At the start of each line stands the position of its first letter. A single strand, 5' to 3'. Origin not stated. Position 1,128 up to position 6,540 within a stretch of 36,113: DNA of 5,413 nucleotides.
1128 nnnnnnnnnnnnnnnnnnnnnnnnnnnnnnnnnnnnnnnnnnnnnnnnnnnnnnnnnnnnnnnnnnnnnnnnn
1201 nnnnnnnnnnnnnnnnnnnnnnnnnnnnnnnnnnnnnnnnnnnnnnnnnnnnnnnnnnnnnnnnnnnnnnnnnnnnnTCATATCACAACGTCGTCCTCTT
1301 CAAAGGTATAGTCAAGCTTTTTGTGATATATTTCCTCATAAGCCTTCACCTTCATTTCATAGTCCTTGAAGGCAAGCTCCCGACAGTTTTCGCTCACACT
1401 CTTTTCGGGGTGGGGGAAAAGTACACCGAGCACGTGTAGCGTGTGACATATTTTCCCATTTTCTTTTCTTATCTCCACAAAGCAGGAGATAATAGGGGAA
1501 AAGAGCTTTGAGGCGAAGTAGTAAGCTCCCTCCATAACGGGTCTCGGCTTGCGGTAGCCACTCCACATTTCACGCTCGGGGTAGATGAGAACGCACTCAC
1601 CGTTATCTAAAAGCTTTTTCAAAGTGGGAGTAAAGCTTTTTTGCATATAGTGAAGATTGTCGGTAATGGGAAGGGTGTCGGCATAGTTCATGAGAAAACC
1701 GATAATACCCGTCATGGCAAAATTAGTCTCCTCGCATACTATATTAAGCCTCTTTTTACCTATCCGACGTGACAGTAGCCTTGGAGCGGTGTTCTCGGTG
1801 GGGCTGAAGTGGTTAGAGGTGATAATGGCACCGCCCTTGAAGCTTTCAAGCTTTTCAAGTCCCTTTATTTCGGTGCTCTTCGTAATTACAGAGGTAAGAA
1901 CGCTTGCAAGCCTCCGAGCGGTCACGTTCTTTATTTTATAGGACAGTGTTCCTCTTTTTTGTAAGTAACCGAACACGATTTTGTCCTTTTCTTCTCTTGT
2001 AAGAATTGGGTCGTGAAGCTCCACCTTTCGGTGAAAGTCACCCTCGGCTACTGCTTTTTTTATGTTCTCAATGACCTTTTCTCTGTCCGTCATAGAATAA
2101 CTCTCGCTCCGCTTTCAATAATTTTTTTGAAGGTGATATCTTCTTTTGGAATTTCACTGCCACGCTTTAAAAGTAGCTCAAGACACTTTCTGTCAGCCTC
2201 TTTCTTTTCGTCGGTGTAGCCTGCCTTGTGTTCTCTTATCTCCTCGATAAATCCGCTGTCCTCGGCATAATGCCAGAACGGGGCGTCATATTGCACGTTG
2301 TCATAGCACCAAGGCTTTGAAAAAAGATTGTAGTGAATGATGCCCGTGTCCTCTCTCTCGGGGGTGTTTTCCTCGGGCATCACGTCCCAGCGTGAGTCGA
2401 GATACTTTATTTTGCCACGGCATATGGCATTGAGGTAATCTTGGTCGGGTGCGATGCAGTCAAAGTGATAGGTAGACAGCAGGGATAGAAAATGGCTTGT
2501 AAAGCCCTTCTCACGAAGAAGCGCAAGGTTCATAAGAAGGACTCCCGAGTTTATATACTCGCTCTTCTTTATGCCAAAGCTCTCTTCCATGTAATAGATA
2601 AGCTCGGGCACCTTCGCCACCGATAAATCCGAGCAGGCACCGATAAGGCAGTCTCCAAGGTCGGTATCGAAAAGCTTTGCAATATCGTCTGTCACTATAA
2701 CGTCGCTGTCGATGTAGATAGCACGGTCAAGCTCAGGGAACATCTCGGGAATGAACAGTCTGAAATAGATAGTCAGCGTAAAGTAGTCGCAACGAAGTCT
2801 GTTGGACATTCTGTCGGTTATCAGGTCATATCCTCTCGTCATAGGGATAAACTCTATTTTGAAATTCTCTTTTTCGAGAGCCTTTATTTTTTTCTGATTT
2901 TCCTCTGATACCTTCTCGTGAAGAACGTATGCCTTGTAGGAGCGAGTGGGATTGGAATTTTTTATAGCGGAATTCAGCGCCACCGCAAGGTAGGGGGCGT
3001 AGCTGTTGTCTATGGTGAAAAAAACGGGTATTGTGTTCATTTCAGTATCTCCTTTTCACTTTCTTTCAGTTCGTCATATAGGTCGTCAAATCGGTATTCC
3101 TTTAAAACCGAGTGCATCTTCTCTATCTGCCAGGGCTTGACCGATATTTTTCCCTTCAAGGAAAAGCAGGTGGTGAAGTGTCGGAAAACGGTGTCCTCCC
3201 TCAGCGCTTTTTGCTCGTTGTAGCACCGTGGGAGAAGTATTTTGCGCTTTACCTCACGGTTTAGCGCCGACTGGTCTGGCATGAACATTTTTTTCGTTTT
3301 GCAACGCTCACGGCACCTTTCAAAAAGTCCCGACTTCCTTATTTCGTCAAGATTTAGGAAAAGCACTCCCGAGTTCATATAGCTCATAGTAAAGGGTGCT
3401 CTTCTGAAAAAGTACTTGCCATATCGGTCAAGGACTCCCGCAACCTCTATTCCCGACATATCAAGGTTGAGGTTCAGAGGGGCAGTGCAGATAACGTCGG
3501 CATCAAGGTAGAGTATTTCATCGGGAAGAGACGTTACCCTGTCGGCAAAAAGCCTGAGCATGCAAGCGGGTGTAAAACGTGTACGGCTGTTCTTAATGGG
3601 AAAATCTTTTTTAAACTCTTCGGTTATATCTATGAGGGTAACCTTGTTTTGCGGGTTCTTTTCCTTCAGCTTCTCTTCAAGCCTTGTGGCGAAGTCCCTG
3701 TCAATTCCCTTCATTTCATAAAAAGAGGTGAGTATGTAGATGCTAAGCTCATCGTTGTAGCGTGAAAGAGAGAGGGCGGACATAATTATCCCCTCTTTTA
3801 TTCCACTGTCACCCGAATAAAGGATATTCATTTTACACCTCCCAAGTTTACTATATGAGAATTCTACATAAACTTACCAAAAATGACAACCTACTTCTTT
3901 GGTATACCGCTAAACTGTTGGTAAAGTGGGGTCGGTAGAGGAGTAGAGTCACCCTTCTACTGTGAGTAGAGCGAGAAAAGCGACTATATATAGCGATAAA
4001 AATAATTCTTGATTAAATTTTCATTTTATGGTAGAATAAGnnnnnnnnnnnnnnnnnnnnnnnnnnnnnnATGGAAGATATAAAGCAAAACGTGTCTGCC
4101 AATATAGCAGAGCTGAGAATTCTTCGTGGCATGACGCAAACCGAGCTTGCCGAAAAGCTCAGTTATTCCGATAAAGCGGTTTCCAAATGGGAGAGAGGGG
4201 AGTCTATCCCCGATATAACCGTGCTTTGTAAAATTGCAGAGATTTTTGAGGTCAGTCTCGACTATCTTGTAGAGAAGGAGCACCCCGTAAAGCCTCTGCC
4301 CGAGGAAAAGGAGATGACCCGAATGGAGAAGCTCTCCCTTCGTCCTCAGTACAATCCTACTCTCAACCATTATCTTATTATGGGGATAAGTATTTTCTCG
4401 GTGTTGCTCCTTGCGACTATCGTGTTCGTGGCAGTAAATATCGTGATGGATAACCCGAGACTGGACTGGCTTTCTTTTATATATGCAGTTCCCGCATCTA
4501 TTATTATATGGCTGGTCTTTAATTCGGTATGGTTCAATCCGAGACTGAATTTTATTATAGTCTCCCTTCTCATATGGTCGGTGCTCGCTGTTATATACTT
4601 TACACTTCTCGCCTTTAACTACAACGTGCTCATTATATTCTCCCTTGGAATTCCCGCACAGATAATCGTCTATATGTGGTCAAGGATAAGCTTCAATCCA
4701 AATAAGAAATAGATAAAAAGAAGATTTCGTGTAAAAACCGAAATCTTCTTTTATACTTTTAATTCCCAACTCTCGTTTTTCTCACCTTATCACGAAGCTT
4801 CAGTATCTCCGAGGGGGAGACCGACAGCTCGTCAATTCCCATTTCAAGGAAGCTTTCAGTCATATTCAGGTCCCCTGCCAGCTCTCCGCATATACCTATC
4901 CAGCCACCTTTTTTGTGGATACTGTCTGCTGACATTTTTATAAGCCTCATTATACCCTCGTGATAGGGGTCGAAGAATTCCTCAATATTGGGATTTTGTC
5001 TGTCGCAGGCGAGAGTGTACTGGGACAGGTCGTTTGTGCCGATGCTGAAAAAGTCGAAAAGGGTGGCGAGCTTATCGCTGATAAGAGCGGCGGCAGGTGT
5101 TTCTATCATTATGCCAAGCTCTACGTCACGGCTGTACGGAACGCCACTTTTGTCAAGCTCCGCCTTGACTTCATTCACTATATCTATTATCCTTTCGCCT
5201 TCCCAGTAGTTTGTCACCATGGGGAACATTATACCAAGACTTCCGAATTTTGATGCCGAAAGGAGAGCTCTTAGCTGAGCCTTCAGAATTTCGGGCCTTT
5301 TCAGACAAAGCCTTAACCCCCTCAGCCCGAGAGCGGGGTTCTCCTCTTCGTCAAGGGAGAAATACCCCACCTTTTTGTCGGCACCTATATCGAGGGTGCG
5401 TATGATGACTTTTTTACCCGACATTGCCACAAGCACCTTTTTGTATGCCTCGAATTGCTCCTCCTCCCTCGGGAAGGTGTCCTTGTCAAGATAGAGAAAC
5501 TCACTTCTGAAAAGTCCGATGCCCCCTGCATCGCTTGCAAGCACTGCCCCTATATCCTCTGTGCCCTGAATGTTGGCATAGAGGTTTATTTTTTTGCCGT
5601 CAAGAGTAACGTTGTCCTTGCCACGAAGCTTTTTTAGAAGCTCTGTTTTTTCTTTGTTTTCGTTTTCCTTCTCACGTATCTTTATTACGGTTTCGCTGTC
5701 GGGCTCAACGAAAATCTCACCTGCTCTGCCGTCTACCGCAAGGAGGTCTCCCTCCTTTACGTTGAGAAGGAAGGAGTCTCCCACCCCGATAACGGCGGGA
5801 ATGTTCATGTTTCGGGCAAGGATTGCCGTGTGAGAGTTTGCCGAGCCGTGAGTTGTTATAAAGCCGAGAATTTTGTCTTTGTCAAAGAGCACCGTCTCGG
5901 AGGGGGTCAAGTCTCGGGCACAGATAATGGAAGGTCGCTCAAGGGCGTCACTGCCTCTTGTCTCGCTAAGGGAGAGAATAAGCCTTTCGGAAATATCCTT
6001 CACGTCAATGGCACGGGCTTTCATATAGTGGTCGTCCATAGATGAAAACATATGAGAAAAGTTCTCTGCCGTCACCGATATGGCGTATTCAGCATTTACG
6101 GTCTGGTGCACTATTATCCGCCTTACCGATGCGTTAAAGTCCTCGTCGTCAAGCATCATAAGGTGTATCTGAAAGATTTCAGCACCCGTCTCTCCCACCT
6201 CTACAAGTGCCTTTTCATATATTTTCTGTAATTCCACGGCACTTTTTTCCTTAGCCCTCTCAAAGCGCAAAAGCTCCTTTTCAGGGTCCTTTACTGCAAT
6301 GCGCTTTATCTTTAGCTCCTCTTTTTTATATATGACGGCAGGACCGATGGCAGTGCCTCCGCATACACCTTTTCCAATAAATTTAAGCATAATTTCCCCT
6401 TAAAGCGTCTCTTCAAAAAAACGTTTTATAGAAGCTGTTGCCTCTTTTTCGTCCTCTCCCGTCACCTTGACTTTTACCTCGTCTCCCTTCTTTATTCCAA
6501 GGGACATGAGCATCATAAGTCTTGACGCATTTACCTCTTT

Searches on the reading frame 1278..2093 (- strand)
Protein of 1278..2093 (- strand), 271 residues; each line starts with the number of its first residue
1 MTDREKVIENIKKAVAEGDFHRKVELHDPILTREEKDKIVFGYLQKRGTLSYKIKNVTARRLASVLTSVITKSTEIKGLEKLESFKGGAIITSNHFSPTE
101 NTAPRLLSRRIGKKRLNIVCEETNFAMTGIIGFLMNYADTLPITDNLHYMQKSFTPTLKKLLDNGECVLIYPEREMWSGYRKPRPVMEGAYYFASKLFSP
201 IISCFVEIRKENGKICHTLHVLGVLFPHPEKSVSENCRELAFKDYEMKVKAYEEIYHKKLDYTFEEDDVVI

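Call 34: search_protein_families(library=pfam, proteins=[window:1278-2093:-], max_evalue=0.01)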
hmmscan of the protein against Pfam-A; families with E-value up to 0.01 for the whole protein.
window:1278-2093:- (271 aa): 1 family
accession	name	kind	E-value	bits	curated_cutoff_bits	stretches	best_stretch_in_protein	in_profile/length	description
PF01553.26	Acyltransferase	-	1e-06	29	23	1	75-205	3-130/132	Acyltransferase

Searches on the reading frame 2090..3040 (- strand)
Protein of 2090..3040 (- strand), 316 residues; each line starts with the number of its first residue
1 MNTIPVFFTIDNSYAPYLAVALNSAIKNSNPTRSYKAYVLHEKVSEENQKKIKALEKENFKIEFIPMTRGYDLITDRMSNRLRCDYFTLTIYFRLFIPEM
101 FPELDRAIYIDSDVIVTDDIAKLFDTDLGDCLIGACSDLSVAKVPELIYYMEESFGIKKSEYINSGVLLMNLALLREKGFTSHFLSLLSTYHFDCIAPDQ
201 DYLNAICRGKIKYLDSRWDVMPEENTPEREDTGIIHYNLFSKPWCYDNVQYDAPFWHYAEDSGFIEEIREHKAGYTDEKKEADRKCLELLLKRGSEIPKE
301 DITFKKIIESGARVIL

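Call 34: search_protein_families(library=pfam, proteins=[window:2090-3040:-], max_evalue=0.01)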
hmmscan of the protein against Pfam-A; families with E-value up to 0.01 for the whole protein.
window:2090-3040:- (316 aa): 2 families
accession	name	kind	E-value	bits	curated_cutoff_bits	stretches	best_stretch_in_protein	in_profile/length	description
PF01501.26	Glyco_transf_8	-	5.3e-48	164.2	24.3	1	6-246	2-251/253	Glycosyl transferase family 8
PF18404.7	Glyco_transf_24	-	3.3e-07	30.4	25.7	1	13-134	11-126/268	Glucosyltransferase 24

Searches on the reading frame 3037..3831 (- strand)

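Call 34: search_protein_families(library=pfam, proteins=[window:3037-3831:-], max_evalue=0.01)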
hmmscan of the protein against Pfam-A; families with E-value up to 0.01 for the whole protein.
window:3037-3831:- (264 aa): 1 family
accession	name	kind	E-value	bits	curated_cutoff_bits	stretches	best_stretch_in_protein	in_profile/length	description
PF01501.26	Glyco_transf_8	-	2.5e-12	47.3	24.3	1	4-206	3-217/253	Glycosyl transferase family 8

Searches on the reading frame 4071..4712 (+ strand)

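Call 66: search_protein_families(library=pfam, proteins=[window:4071-4712:+], max_evalue=0.00001)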
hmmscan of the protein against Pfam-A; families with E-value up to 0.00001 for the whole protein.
window:4071-4712:+ (213 aa): 4 families
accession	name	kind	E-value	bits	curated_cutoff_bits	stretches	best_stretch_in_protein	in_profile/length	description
PF01381.28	HTH_3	-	1.9e-17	63.5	23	1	12-66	1-55/55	Helix-turn-helix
PF13560.12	HTH_31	-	1.6e-08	35.1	27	1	13-63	7-58/64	Helix-turn-helix domain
PF12844.13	HTH_19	-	1.6e-08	34.8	30.2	1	11-69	3-61/64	Helix-turn-helix domain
PF13443.12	HTH_26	-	5.6e-06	27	22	1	11-64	1-55/63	Cro/C1-type HTH DNA-binding domain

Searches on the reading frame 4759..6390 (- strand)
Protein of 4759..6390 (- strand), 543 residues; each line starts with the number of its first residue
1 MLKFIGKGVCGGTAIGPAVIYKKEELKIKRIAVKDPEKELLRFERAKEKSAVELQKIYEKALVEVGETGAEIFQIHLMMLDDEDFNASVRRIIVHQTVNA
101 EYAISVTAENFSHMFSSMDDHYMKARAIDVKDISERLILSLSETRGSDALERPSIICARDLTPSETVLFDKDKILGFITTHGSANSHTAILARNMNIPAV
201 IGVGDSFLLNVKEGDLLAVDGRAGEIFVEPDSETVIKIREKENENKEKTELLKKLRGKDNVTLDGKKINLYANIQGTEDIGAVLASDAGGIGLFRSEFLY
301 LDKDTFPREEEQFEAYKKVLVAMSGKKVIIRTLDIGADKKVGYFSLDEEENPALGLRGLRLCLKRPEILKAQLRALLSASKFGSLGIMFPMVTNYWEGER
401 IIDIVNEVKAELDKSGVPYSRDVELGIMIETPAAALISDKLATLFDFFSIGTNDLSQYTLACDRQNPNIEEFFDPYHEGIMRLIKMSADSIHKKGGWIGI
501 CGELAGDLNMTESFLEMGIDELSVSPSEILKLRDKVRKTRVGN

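Call 66: search_protein_families(library=pfam, proteins=[window:4759-6390:-], max_evalue=0.00001)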
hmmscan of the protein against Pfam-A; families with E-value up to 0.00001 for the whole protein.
window:4759-6390:- (543 aa): 3 families
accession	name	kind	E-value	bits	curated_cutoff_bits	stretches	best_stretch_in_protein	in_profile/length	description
PF02896.24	PEP-utilizers_C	-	5.3e-105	351.2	22.8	1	252-539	4-291/293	PEP-utilising enzyme, PEP-binding domain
PF05524.18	PEP-utilisers_N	-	5.8e-34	117.3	24.4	1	6-126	2-121/121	PEP-utilising enzyme, N-terminal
PF00391.29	PEP-utilizers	-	4e-22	78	23.1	1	151-224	2-72/72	PEP-utilising enzyme, mobile domain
